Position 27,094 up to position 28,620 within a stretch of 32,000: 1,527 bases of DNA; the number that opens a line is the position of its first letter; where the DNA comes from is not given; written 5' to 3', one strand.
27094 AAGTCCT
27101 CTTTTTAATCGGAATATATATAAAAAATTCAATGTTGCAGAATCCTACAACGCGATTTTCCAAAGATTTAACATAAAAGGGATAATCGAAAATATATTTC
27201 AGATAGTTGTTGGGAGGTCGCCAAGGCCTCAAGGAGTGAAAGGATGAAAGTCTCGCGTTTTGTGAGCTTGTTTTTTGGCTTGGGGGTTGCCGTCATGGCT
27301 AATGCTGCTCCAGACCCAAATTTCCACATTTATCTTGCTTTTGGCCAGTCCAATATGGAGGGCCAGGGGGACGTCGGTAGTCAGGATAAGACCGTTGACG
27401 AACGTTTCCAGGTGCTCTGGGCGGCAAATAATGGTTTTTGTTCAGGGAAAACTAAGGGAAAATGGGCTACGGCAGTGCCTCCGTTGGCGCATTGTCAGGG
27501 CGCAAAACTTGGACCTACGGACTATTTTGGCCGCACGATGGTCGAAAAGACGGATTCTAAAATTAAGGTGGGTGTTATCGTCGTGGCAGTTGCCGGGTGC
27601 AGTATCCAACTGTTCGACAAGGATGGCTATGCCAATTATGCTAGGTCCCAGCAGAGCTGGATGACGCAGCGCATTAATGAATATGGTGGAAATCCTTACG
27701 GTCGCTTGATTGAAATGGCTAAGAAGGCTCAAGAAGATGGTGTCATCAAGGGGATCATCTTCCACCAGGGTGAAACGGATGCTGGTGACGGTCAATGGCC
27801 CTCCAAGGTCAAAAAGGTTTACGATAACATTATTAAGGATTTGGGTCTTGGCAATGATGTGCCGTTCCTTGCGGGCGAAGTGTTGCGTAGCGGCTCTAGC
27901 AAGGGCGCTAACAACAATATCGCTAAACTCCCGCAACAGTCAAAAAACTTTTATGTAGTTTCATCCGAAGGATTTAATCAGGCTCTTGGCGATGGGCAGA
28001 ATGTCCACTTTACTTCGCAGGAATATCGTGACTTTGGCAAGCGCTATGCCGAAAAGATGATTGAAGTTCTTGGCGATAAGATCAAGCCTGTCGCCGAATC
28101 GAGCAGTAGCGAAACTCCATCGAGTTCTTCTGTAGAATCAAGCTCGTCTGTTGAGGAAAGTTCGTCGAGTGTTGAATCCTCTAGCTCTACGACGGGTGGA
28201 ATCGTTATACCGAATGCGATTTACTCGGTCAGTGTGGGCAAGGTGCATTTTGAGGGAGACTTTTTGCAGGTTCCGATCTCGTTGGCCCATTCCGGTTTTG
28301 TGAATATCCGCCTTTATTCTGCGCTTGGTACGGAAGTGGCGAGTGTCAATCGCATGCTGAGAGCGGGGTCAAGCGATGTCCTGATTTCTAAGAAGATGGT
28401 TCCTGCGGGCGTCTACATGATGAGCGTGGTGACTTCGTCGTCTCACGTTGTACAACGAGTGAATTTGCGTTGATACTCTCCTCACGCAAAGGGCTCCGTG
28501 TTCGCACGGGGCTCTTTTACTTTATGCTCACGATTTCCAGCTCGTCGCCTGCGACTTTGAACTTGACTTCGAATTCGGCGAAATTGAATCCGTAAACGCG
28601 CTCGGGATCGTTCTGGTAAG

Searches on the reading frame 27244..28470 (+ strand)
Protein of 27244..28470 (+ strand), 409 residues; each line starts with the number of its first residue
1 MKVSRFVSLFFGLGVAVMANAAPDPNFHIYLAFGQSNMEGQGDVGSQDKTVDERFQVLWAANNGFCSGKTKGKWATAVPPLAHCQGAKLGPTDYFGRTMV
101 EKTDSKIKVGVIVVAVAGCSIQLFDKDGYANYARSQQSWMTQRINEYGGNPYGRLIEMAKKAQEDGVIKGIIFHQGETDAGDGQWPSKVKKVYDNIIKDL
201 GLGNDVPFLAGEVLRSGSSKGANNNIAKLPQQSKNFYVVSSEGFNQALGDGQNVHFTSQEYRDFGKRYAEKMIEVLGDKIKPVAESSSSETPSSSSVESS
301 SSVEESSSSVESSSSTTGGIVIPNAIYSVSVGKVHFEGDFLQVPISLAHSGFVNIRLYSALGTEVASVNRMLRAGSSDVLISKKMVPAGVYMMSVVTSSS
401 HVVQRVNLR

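Call 36: find_encoding_contigs(protein=window:27244-28470:+, flank=10000, max_places=6)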
Protein window:27244-28470:+ (409 aa): 23 contigs read that carry it; 6 places shown.
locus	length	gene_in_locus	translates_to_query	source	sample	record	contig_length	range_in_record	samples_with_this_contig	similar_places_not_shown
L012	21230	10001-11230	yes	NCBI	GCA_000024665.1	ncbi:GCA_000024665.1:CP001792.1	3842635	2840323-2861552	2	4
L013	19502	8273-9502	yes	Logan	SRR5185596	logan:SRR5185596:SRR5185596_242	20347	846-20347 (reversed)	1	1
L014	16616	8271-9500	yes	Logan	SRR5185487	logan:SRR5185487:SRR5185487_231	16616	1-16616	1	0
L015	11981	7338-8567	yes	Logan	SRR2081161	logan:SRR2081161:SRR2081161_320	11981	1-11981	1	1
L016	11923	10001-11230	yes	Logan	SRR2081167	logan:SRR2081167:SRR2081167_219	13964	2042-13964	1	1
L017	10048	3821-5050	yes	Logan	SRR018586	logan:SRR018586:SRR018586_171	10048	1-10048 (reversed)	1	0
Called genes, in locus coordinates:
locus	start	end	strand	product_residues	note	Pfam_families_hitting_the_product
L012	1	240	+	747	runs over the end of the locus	-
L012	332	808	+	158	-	PF14819:QueF_N (faint), PF14489:QueF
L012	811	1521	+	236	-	PF02592:Vut_1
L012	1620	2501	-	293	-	-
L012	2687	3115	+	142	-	-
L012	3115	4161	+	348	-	PF04321:RmlD_sub_bind (weak), PF01073:3Beta_HSD (weak), PF01370:Epimerase, PF16363:GDP_Man_Dehyd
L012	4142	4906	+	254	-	PF00535:Glycos_transf_2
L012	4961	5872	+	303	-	PF20030:bpMoxR, PF00158:Sigma54_activat (faint), PF05496:RuvB_N (faint), PF00004:AAA, PF07726:AAA_3, PF07728:AAA_5, PF17863:AAA_lid_2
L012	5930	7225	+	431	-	PF01882:DUF58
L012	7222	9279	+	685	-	PF01841:Transglut_core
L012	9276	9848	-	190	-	-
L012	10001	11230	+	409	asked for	-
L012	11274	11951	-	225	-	PF01980:TrmO_N, PF18389:TrmO_C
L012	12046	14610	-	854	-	PF25852:DUF6242_C (faint), PF13088:BNR_2 (faint), PF02012:BNR (faint), PF14870:PSII_BNR (faint), PF15899:BNR_6 (faint), PF24316:Tli3 (faint), PF15902:Sortilin-Vps10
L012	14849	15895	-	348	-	-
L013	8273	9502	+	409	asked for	-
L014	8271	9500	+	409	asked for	-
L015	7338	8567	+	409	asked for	-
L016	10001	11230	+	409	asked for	-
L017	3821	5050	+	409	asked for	-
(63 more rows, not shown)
